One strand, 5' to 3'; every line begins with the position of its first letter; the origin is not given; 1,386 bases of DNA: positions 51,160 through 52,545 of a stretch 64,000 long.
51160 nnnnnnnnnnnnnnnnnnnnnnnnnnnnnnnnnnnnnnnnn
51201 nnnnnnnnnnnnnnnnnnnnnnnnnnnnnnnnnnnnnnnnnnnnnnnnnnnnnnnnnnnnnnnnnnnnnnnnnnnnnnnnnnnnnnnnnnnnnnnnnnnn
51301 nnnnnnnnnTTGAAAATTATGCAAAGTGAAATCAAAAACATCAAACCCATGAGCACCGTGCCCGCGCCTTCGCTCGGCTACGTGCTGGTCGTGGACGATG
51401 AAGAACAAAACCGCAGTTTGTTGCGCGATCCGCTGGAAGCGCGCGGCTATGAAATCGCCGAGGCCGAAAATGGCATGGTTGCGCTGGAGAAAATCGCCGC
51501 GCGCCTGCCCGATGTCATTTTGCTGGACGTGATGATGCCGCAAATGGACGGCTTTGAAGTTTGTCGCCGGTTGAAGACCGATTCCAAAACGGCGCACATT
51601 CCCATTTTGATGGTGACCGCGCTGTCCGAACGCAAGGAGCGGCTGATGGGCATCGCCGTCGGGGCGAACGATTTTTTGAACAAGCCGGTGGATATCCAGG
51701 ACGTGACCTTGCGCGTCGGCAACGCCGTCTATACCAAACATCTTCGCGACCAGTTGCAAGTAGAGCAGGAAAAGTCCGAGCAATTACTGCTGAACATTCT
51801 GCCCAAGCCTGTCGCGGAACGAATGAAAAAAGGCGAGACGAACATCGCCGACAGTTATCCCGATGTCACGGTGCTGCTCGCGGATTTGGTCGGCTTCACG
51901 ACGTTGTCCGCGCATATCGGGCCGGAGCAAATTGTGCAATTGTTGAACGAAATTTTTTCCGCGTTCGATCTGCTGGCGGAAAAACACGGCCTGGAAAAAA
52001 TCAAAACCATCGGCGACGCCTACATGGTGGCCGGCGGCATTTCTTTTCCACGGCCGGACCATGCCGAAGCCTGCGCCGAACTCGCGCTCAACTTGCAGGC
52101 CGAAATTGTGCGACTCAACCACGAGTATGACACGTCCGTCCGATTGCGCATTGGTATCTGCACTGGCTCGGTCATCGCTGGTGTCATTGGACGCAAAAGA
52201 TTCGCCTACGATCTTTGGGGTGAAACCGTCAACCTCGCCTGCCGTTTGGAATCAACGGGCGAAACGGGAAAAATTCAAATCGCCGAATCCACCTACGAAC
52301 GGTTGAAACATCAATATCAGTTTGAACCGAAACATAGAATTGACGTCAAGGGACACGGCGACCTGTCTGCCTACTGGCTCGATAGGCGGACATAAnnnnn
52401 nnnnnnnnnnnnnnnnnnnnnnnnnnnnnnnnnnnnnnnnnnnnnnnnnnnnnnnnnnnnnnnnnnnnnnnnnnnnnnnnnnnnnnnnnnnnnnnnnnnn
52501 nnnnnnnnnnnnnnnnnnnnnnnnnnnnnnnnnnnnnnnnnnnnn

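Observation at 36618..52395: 15.5-kb single-strand signalling operon: 4 kinases, about 9-10 receiver domains, a cyclic-nucleotide output, and a stress box at its head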

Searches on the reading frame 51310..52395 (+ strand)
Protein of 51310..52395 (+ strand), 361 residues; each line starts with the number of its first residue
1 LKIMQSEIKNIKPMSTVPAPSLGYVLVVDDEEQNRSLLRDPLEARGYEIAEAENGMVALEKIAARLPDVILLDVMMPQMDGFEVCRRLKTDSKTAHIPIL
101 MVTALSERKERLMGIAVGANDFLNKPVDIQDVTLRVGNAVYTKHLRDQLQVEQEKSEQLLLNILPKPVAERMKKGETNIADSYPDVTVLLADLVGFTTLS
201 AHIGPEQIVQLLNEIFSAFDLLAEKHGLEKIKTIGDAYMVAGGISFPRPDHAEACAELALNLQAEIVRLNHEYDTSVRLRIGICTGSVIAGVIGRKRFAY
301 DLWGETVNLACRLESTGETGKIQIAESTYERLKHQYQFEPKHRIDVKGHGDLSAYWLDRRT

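Call 3: search_protein_families(library=pfam, proteins=[window:51310-52395:+], max_evalue=0.01)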
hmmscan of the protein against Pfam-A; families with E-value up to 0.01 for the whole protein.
window:51310-52395:+ (361 aa): 3 families
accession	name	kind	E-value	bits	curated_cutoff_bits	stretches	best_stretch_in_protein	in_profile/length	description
PF00211.25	Guanylate_cyc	-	1.1e-58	198.3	21.9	1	181-358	4-182/183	Adenylate and Guanylate cyclase catalytic domain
PF00072.30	Response_reg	-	2.9e-29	101.9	30.2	1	25-134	1-108/111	Response regulator receiver domain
PF23198.2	PDE8A_N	-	0.0066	16.8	29.6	0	31-111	19-100/147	PDE8A-like, N-terminal domain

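Call 16: search_solved_structures(query=window:51310-52392:+, show_alignments=4, max_evalue=1e-10)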
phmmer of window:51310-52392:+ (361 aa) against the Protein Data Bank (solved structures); distinct sequences matched with E-value up to 1e-10: 195 (the best 60 are shown).
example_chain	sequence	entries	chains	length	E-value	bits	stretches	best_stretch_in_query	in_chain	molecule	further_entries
8buz_A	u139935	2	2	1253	2.8e-70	240.4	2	146-342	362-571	Adenylate cyclase type 8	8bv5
7pd4_A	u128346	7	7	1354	7e-68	232.5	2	184-340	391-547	Adenylate cyclase 9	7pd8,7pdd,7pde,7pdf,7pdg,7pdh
6r4o_A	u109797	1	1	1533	1.1e-67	231.8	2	184-340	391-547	Adenylate cyclase 9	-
6r3q_A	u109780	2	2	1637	1.5e-67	231.4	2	184-340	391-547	Adenylate cyclase 9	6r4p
9u3p_A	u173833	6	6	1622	1.5e-67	231.4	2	184-345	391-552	Adenylate cyclase type 9,Protein M2-1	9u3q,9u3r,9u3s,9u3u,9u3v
8sl3_A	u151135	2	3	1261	7.3e-64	219.3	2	149-340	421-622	Adenylate cyclase type 5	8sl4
4p2x_A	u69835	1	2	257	2e-59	204.7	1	145-357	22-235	Adenylate cyclase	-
7yz9_A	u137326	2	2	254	2.7e-59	204.3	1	147-357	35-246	Adenylate cyclase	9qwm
5o5k_A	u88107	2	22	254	2.8e-59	204.2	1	144-357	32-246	Adenylate cyclase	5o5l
4p2f_A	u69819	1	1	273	3.3e-59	204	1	148-357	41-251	Adenylate cyclase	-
4p2m_A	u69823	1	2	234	4.6e-59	203.5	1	149-357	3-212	Adenylate cyclase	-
7yzi_A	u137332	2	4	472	1.8e-58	201.5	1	148-357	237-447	Adenylate cyclase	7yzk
1yk9_A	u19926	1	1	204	6.9e-49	170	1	179-357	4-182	Adenylate cyclase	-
9bcv_A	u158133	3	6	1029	2.1e-43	152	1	148-357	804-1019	Atrial natriuretic peptide receptor 1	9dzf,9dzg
9dzh_A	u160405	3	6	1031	2.1e-43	152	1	148-357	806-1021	Atrial natriuretic peptide receptor 1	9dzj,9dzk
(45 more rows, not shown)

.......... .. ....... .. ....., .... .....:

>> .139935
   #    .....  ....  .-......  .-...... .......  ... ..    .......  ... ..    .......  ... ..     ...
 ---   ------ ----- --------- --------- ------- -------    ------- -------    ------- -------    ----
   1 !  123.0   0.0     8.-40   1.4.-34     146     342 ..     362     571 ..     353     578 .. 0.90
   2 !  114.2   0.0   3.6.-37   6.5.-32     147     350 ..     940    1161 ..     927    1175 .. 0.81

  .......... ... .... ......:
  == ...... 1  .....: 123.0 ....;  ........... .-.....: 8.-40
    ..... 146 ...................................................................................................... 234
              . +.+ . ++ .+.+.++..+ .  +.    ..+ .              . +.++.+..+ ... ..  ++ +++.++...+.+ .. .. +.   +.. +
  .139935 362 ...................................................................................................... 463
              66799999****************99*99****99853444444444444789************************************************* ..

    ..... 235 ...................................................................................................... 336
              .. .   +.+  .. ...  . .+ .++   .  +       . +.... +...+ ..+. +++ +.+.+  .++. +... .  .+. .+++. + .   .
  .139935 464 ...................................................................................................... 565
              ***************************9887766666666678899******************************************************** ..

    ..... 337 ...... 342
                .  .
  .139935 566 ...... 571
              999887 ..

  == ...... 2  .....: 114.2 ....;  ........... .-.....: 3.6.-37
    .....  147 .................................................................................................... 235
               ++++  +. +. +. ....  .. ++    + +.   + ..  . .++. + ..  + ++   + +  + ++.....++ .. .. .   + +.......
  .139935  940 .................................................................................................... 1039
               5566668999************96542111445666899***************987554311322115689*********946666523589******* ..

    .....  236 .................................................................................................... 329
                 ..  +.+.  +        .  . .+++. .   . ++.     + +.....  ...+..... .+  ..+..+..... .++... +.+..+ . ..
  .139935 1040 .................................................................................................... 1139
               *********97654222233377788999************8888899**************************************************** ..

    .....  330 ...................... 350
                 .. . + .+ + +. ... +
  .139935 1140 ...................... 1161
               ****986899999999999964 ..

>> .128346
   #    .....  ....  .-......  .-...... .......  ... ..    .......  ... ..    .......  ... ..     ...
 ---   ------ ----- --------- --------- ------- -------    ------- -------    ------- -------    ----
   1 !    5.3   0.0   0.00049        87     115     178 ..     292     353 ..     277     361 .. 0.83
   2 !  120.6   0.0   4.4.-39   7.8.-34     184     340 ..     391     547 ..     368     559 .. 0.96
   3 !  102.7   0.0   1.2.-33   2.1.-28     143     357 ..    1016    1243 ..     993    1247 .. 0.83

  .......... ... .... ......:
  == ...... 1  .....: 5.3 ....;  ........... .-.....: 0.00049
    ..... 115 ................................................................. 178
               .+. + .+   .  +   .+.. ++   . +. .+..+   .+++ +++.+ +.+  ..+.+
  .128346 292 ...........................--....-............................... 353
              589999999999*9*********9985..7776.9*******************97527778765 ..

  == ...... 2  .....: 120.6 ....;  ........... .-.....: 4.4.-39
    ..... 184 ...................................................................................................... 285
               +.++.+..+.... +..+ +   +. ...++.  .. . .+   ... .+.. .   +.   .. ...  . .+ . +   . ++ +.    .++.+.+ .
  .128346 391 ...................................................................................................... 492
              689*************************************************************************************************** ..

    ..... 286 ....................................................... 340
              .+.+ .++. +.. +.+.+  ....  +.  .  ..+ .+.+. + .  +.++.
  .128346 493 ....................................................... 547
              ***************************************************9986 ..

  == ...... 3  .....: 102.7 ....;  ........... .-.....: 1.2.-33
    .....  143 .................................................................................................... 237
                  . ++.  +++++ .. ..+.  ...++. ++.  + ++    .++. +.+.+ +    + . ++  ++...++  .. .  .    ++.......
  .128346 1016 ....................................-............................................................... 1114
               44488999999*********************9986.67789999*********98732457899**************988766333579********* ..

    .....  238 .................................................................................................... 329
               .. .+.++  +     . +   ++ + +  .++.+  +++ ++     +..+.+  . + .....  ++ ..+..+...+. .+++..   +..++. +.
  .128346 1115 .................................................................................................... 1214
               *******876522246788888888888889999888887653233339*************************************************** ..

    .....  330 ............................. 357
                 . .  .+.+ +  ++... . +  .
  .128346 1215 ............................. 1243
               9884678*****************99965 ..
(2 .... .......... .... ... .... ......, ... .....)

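Call 68: search_protein_families(library=ncbifam, proteins=[window:51319-52392:+], max_evalue=0.00001)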
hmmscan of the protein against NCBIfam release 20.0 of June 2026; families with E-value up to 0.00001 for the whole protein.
window:51319-52392:+ (358 aa): 92 families (the best 25 are shown)
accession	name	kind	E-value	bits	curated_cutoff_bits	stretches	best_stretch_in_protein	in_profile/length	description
NF007135.0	PRK09581.1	equivalog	3.5e-43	148.1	474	1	22-171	5-155/457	PleD family two-component system response regulator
NF045944.1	ResRegRpaBCyano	equivalog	1.1e-30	106.7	330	1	23-147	1-122/229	response regulator transcription factor RpaB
TIGR02154.1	PhoB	equivalog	1.1e-29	103.4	296.2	1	21-159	4-140/226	phosphate regulon transcriptional regulator PhoB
NF053854.1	RespRegPhoBBctds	equivalog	3.5e-28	98.5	270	1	22-156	1-133/225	two-component system response regulator PhoB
NF040534.1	resp_reg_YycF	equivalog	9.6e-27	93.7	340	1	22-177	3-155/231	response regulator YycF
NF041733.1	resp_reg_CseB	equivalog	2.6e-24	85.9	350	1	22-149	3-126/228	two-component system response regulator CseB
NF007005.1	PRK09468.1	equivalog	4.7e-24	85.1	331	1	22-155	6-136/237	osmolarity response regulator transcription factor OmpR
NF007982.1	PRK10710.1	equivalog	8.9e-24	84.3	380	1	20-145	8-129/235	envelope stress response regulator BaeR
NF040689.1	MtrAB_MtrA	equivalog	1.2e-23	83.6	300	1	22-141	1-117/219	MtrAB system response regulator MtrA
NF008296.0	PRK11083.1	equivalog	4.6e-22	78.5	273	1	22-137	6-118/228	two-component system response regulator CreB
NF008469.0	PRK11361.1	equivalog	7.4e-22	77.7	714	1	21-155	6-139/461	acetoacetate metabolism transcriptional regulator AtoC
NF033117.2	vanR_ACDEGLN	exception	1.8e-21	76.8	350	1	22-148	1-124/226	VanR-ABDEGLN family response regulator transcription factor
NF008199.0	PRK10955.1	equivalog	5e-21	75.7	341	1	22-160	4-138/232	envelope stress response regulator transcription factor CpxR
NF008034.0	PRK10766.1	equivalog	6.5e-21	74.9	275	1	22-155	5-135/231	two-component system response regulator TorR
NF008099.0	PRK10841.1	equivalog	8.4e-21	73.4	920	1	21-142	826-943/949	two-component system sensor histidine kinase RcsC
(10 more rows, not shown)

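Call 83: find_homologous_proteins(query=window:51319-52392:+, max_evalue=1e-60)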
Query window:51319-52392:+ (358 aa): 4955 proteins with E <= 1e-60 among 8000 candidates; the best 120 are listed.
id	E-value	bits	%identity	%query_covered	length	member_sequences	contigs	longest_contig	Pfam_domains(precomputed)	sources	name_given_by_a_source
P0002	7.2e-234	793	100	100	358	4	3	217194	PF00211.26,PF00072.31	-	-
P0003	2.6e-223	758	70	100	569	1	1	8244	PF23198.2,PF00211.26,PF00072.31,PF02310.25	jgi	jgi:CheY-like chemotaxis protein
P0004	5.9e-222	754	69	100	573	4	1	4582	PF23198.2,PF00211.26,PF00072.31,PF02310.25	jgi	-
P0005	2.5e-215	732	92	100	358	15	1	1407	PF00211.26,PF00072.31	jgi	jgi:class 3 adenylate cyclase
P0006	5.9e-214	728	69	97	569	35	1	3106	PF23198.2,PF00211.26,PF00072.31,PF02310.25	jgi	jgi:DNA-binding response OmpR family regulator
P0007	7.9e-213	724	91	100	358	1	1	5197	PF00211.26,PF00072.31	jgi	jgi:adenylate cyclase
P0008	8.3e-213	724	91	100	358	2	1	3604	PF00211.26,PF00072.31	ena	-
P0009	2.0e-211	719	91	100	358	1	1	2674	PF00211.26,PF00072.31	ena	-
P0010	2.9e-211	719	92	100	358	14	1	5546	PF00211.26,PF00072.31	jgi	-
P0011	1.3e-210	717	91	100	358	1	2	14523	PF00211.26,PF00072.31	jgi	jgi:adenylate cyclase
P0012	1.9e-210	716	90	99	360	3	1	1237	PF00211.26,PF00072.31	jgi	jgi:adenylate cyclase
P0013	9.4e-210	714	90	100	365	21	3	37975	PF00211.26,PF00072.31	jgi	jgi:adenylate cyclase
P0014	1.3e-209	713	91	99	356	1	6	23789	PF00211.26,PF00072.31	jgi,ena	jgi:class 3 adenylate cyclase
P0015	1.4e-208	710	90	99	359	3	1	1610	PF00211.26,PF00072.31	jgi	jgi:adenylate cyclase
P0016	2.0e-208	709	89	100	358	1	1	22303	PF00211.26,PF00072.31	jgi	-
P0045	1.3e-200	684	86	100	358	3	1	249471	PF00211.26,PF00072.31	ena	-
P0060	3.7e-198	676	85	100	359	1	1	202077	PF00211.26,PF00072.31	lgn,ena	-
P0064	6.3e-198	675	85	100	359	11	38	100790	PF00211.26,PF00072.31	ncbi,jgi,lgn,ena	jgi:class 3 adenylate cyclase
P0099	1.2e-192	658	76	100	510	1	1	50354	PF00211.26,PF00072.31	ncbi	ncbi:MAG: response regulator [Limisphaerales bacterium]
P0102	8.7e-192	655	86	97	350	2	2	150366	PF00211.26,PF00072.31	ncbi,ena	-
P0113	1.7e-190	650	83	100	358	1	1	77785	PF00211.26,PF00072.31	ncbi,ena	-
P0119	7.0e-190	648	81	100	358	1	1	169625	PF00211.26,PF00072.31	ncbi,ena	-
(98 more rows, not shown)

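Call 87: find_encoding_contigs(protein=P0099, flank=10000, max_places=2)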
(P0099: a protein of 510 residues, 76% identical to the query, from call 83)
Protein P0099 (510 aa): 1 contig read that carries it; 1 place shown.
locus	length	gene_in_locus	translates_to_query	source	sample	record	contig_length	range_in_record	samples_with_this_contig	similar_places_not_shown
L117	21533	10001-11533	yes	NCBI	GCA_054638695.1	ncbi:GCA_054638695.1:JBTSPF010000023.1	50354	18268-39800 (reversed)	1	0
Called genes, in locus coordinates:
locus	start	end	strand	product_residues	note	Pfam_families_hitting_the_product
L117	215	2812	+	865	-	PF00072:Response_reg, PF00512:HisKA, PF02518:HATPase_c, PF00072:Response_reg, PF01627:Hpt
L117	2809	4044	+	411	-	PF00072:Response_reg, PF23198:PDE8A_N (faint), PF01627:Hpt (weak), PF00072:Response_reg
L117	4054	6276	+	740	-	PF00072:Response_reg (weak), PF08448:PAS_4 (weak), PF13426:PAS_9 (weak), PF08447:PAS_3, PF00512:HisKA (weak), PF02518:HATPase_c, PF00072:Response_reg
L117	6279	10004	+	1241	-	PF05231:MASE1, PF00989:PAS, PF08448:PAS_4, PF08447:PAS_3, PF13426:PAS_9, PF00512:HisKA, PF02518:HATPase_c, PF00072:Response_reg, +3 more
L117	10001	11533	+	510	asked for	PF00072:Response_reg, PF00211:Guanylate_cyc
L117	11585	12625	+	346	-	PF00274:Glycolytic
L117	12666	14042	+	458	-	-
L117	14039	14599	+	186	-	PF04120:Iron_permease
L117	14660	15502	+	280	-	-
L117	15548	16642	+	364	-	-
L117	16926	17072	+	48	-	-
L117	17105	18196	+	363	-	PF00072:Response_reg, PF00211:Guanylate_cyc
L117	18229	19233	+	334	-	PF16884:ADH_N_2, PF00107:ADH_zinc_N, PF13602:ADH_zinc_N_2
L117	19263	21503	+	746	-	PF22085:NorB_cytochrome_c-like, PF00115:COX1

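Call 89: find_encoding_contigs(protein=P0045, flank=10000, max_places=1)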
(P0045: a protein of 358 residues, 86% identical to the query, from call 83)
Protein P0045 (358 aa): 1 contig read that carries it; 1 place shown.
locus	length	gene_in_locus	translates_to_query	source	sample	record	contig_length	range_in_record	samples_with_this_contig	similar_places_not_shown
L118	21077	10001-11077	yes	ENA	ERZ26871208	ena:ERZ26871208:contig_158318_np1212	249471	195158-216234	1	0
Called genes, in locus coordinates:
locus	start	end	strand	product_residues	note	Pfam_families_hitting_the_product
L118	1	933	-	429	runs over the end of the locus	PF02558:ApbA (weak), PF03446:NAD_binding_2 (weak), PF03721:UDPG_MGDP_dh_N, PF03807:F420_oxidored (faint), PF00984:UDPG_MGDP_dh, PF03720:UDPG_MGDP_dh_C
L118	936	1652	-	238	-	PF09976:TPR_21, PF13174:TPR_6 (faint), PF13428:TPR_14 (faint), PF07719:TPR_2 (faint), PF13432:TPR_16 (weak), PF13424:TPR_12 (weak)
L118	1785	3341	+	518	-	PF00106:adh_short (weak), PF13561:adh_short_C2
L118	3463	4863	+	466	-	PF13964:Beta-prop_Calicin, PF01344:Kelch_1 (weak), PF13415:Beta-prop_FBX42, PF24681:Kelch_KLHDC2_KLHL20_DRC7, PF24981:Beta-prop_ATRN-LZTR1, PF01344:Kelch_1 (weak), PF13415:Beta-prop_FBX42, PF24681:Kelch_KLHDC2_KLHL20_DRC7, +7 more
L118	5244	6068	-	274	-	-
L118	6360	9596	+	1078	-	PF05231:MASE1, PF00989:PAS, PF08448:PAS_4, PF13426:PAS_9, PF08447:PAS_3, PF00512:HisKA, PF02518:HATPase_c, PF00072:Response_reg, +3 more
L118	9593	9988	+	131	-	PF00072:Response_reg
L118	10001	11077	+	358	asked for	PF00072:Response_reg, PF00211:Guanylate_cyc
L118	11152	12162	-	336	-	PF00296:Bac_luciferase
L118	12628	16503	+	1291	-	PF13385:Laminin_G_3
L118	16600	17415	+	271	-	PF07963:N_methyl (weak), PF07596:SBP_bac_10 (faint)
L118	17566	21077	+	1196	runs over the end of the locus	PF02837:Glyco_hydro_2_N, PF22666:Glyco_hydro_2_N2 (weak), PF00703:Glyco_hydro_2, PF02836:Glyco_hydro_2_C, PF16355:DUF4982, PF13385:Laminin_G_3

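Call 90: find_encoding_contigs(protein=P0060, flank=10000, max_places=1)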
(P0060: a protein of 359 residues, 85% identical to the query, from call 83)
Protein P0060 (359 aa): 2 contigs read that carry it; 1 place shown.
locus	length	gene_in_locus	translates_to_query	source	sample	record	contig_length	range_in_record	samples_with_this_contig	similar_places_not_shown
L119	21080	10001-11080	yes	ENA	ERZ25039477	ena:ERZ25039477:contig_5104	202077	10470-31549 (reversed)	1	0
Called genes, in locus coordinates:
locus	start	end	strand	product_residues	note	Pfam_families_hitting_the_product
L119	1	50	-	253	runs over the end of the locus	PF01695:IstB_IS21, PF13481:AAA_25 (weak), PF00308:Bac_DnaA (weak), PF13191:AAA_16 (faint), PF13604:AAA_30 (weak), PF00004:AAA (weak)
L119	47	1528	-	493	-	PF00665:rve (weak), PF22483:Mu-transpos_C_2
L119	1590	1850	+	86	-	-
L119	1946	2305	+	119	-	-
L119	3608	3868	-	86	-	-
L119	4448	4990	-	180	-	-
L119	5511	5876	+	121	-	PF00072:Response_reg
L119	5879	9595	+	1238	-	PF05231:MASE1, PF08448:PAS_4, PF00989:PAS, PF08447:PAS_3, PF13426:PAS_9, PF00512:HisKA, PF02518:HATPase_c, PF00072:Response_reg, +4 more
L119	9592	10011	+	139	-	PF00072:Response_reg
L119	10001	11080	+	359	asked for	PF00072:Response_reg, PF00211:Guanylate_cyc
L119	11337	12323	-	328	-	-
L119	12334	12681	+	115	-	PF04893:Yip1 (weak)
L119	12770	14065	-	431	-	PF02518:HATPase_c, PF00072:Response_reg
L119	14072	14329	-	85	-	-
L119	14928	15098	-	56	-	-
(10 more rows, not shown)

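Call 91: find_encoding_contigs(protein=P0119, flank=10000, max_places=1)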
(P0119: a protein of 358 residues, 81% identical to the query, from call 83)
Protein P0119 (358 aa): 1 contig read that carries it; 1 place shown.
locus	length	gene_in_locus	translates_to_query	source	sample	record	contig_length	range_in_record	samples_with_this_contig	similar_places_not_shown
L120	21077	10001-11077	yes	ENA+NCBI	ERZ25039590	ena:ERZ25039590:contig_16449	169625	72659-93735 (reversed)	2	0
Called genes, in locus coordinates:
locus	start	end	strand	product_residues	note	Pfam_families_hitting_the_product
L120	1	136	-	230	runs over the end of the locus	PF01381:HTH_3, PF13560:HTH_31, PF00072:Response_reg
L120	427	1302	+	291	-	PF10114:PocR, PF00165:HTH_AraC, PF12833:HTH_18, PF00165:HTH_AraC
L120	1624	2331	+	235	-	PF01381:HTH_3, PF13560:HTH_31, PF00072:Response_reg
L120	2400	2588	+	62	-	-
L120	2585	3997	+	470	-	PF08670:MEKHLA (weak), PF00989:PAS, PF13188:PAS_8, PF08448:PAS_4, PF13426:PAS_9, PF08447:PAS_3, PF00512:HisKA, PF02518:HATPase_c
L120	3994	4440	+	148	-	PF00072:Response_reg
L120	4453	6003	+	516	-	PF00072:Response_reg, PF00512:HisKA, PF02518:HATPase_c, PF00072:Response_reg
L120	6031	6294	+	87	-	-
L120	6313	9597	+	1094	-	PF05231:MASE1, PF00989:PAS, PF08448:PAS_4, PF13426:PAS_9, PF00989:PAS, PF08447:PAS_3, PF00512:HisKA, PF02518:HATPase_c, +2 more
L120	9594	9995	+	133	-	PF00072:Response_reg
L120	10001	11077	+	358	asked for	PF00072:Response_reg, PF00211:Guanylate_cyc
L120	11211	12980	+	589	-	PF00083:Sugar_tr, PF07690:MFS_1, PF05656:DUF805, PF07690:MFS_1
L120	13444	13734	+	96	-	-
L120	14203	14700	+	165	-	-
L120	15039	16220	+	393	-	PF17761:DUF1016_N, PF06250:YhcG_C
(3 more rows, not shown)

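Call 93: find_encoding_contigs(protein=P0102, flank=10000, max_places=1)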
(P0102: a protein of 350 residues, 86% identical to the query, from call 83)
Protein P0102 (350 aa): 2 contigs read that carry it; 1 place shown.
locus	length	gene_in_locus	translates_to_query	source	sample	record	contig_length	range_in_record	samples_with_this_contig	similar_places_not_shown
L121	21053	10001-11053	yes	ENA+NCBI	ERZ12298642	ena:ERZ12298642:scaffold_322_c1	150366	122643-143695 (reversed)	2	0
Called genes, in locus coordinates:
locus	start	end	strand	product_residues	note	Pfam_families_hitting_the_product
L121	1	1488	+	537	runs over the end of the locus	PF17152:CHASE8, PF00672:HAMP, PF02518:HATPase_c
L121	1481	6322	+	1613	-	PF00072:Response_reg, PF00989:PAS, PF08448:PAS_4, PF13426:PAS_9, PF00989:PAS, PF13426:PAS_9, PF08447:PAS_3, PF08448:PAS_4, +10 more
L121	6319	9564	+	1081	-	PF05231:MASE1, PF00989:PAS, PF08448:PAS_4 (weak), PF00989:PAS, PF08447:PAS_3, PF00512:HisKA, PF02518:HATPase_c, PF00072:Response_reg, +3 more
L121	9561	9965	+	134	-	PF00072:Response_reg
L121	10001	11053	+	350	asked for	PF00072:Response_reg, PF00211:Guanylate_cyc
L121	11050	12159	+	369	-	PF00072:Response_reg, PF07730:HisKA_3, PF02518:HATPase_c, PF13581:HATPase_c_2 (weak)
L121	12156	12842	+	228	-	PF00072:Response_reg, PF00196:GerE, PF08281:Sigma70_r4_2 (faint)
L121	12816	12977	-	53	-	-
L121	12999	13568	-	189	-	PF00041:fn3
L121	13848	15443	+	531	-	PF00989:PAS, PF13188:PAS_8, PF13426:PAS_9, PF00989:PAS, PF08448:PAS_4, PF13188:PAS_8, PF13426:PAS_9, PF08447:PAS_3, +2 more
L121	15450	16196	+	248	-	PF02518:HATPase_c, PF00072:Response_reg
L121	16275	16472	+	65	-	PF28077:THIVI_2564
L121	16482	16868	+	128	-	PF16561:AMPK1_CBM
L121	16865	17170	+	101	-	PF05957:DUF883 (weak), PF19029:DUF883_C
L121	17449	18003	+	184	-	PF05974:DUF892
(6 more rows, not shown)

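Call 94: find_encoding_contigs(protein=P0064, flank=10000, max_places=1)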
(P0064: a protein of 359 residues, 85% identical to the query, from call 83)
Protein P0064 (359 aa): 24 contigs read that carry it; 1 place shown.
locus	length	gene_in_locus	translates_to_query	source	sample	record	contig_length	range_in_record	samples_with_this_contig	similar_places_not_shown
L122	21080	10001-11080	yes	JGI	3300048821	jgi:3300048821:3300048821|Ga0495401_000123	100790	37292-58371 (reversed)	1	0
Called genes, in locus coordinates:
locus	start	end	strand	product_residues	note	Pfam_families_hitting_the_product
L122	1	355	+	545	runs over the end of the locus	PF00989:PAS, PF13188:PAS_8 (weak), PF13426:PAS_9 (weak), PF00512:HisKA, PF02518:HATPase_c, PF00072:Response_reg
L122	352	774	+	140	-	PF00072:Response_reg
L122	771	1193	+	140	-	PF00072:Response_reg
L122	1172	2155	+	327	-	PF00512:HisKA, PF02518:HATPase_c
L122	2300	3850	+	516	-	PF00072:Response_reg, PF00512:HisKA, PF02518:HATPase_c, PF00072:Response_reg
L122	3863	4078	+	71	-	-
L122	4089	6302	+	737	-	PF00072:Response_reg, PF00512:HisKA (weak), PF02518:HATPase_c, PF00072:Response_reg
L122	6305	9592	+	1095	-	PF05231:MASE1, PF00989:PAS, PF08448:PAS_4, PF13426:PAS_9, PF00989:PAS, PF08447:PAS_3, PF00512:HisKA, PF02518:HATPase_c, +4 more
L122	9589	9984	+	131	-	PF00072:Response_reg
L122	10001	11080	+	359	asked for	PF00072:Response_reg, PF00211:Guanylate_cyc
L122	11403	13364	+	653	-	PF04333:MlaA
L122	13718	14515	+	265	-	-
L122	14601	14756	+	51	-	PF11752:DUF3309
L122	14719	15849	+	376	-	-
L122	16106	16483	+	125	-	PF16561:AMPK1_CBM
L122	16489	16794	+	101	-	-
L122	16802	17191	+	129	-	PF07332:Phage_holin_3_6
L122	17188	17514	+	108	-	-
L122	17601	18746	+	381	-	PF01594:AI-2E_transport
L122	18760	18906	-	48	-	-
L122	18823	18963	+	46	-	-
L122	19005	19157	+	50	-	PF18919:DUF5670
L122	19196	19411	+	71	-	-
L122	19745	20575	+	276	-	PF17131:TP_0789-like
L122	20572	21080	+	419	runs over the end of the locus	PF12704:MacB_PCD, PF02687:FtsX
